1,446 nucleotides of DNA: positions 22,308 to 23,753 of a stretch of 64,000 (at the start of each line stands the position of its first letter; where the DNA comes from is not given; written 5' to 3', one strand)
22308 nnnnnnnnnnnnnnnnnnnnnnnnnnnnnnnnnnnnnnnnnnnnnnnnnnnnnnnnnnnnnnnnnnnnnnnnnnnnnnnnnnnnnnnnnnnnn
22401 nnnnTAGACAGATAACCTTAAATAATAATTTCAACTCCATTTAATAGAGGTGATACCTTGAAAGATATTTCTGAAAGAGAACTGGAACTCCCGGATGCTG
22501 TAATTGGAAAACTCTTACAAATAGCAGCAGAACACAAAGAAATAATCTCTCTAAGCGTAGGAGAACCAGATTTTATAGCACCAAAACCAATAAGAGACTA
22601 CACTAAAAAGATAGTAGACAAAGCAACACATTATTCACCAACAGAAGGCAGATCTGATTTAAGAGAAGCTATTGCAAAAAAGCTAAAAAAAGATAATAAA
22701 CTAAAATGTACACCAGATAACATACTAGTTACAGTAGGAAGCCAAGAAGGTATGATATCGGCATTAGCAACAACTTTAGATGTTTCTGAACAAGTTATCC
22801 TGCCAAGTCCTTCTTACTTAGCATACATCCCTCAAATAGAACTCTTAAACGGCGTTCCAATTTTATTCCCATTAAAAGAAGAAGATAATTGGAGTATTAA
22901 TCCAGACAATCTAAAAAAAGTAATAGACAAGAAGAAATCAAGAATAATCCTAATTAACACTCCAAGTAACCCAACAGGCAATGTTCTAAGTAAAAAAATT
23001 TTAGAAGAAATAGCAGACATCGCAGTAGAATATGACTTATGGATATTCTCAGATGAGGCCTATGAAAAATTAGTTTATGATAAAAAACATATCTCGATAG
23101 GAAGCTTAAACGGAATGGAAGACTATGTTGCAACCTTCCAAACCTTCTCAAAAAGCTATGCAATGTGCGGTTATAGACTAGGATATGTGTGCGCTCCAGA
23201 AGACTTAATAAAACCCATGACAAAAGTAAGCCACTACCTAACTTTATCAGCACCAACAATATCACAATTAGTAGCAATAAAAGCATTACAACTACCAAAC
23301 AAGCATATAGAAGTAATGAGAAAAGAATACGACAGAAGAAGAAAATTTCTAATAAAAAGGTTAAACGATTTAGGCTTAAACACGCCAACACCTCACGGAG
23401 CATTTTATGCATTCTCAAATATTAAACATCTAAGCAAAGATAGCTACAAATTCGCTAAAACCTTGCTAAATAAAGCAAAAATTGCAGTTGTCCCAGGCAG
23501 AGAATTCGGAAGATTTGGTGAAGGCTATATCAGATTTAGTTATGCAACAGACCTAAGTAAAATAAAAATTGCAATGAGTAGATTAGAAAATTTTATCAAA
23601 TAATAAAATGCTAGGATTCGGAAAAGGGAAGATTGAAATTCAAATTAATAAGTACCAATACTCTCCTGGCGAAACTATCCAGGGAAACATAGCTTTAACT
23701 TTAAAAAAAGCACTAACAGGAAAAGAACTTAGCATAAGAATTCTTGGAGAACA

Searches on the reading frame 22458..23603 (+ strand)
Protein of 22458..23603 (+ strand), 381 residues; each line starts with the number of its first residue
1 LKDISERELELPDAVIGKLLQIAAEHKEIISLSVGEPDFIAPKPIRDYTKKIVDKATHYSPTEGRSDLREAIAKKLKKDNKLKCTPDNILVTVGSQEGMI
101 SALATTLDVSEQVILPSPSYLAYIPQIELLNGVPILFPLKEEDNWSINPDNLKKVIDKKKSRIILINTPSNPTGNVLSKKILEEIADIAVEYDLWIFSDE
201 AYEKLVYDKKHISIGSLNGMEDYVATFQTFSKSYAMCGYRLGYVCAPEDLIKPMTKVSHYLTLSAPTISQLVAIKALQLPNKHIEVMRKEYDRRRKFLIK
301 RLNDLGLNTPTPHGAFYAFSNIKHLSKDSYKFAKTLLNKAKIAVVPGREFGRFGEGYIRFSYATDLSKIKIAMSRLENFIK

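Call 81: search_protein_families(library=pfam, proteins=[window:22458-23603:+], max_evalue=0.0001)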
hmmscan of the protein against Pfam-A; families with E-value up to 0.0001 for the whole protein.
window:22458-23603:+ (381 aa): 2 families
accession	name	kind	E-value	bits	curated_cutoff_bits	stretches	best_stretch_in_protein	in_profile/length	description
PF00155.27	Aminotran_1_2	-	1.2e-68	232.4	19.7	1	28-376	2-361/361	Aminotransferase class I and II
PF01041.23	DegT_DnrJ_EryC1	-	4.1e-05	23.4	19.8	1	99-201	53-147/360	DegT/DnrJ/EryC1/StrS aminotransferase family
